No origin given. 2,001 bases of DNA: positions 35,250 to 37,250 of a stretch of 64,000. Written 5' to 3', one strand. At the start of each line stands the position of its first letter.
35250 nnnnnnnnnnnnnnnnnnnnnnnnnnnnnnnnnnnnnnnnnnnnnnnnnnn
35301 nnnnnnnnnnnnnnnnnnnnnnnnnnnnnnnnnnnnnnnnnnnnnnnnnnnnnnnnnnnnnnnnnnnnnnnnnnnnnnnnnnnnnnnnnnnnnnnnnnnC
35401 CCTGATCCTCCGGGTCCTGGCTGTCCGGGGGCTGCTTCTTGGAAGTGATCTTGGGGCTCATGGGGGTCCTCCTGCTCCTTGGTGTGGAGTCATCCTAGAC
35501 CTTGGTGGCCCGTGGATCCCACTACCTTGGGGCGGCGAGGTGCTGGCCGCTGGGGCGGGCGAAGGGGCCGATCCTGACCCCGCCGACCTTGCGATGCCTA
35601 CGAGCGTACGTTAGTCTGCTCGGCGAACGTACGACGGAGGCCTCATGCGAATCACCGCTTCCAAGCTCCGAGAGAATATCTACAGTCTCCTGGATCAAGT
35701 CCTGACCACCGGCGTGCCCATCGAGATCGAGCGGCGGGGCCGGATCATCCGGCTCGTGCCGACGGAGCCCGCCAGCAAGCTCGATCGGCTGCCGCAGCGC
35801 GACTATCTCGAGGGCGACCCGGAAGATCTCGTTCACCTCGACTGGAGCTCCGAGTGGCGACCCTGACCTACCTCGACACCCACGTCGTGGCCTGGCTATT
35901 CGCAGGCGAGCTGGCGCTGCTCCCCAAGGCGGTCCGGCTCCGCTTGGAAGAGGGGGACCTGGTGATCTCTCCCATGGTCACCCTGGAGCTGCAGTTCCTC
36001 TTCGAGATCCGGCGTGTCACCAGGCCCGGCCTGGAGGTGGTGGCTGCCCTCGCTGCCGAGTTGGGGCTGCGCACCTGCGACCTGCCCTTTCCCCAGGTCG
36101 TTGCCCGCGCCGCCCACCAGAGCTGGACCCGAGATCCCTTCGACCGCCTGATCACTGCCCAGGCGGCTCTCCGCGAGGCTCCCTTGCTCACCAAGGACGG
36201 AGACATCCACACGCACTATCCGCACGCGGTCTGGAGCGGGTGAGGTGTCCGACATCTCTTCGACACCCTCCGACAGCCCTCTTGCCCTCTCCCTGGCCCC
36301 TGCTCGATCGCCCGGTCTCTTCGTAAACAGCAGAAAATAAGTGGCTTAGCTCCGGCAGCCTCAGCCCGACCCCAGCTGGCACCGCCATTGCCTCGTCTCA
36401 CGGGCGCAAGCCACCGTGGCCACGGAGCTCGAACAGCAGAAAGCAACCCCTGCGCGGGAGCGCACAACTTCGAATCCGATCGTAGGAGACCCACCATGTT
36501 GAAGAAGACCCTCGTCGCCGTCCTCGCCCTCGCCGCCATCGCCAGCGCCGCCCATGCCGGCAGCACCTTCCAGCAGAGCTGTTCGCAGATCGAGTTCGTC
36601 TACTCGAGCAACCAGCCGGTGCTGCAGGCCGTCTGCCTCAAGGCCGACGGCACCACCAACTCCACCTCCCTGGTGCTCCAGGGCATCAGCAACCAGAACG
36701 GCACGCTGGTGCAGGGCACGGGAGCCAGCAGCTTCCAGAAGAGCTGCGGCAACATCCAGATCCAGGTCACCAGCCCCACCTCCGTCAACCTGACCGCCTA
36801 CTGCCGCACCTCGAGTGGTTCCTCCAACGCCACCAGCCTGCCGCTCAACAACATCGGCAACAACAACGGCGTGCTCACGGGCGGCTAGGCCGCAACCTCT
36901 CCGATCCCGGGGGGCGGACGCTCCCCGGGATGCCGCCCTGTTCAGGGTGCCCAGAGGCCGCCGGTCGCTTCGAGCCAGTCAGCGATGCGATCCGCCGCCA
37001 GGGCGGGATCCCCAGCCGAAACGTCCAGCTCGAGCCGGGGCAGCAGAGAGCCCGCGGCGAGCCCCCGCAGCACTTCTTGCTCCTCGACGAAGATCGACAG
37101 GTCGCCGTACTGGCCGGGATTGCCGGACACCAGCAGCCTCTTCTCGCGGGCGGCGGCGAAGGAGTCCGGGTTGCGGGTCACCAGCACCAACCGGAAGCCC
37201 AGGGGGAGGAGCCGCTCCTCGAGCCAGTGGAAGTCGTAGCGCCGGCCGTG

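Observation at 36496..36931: Cyanovirin-N homology (CVNH) lectin gene in a high-GC bacterial chromosome, followed by a perfect hairpin terminator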

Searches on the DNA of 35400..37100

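Call 15: search_rna_families(source=window, start=35400, end=37100, threshold=evalue, max_evalue=1)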
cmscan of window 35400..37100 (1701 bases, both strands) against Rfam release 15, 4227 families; matches with E-value up to 1: 0.
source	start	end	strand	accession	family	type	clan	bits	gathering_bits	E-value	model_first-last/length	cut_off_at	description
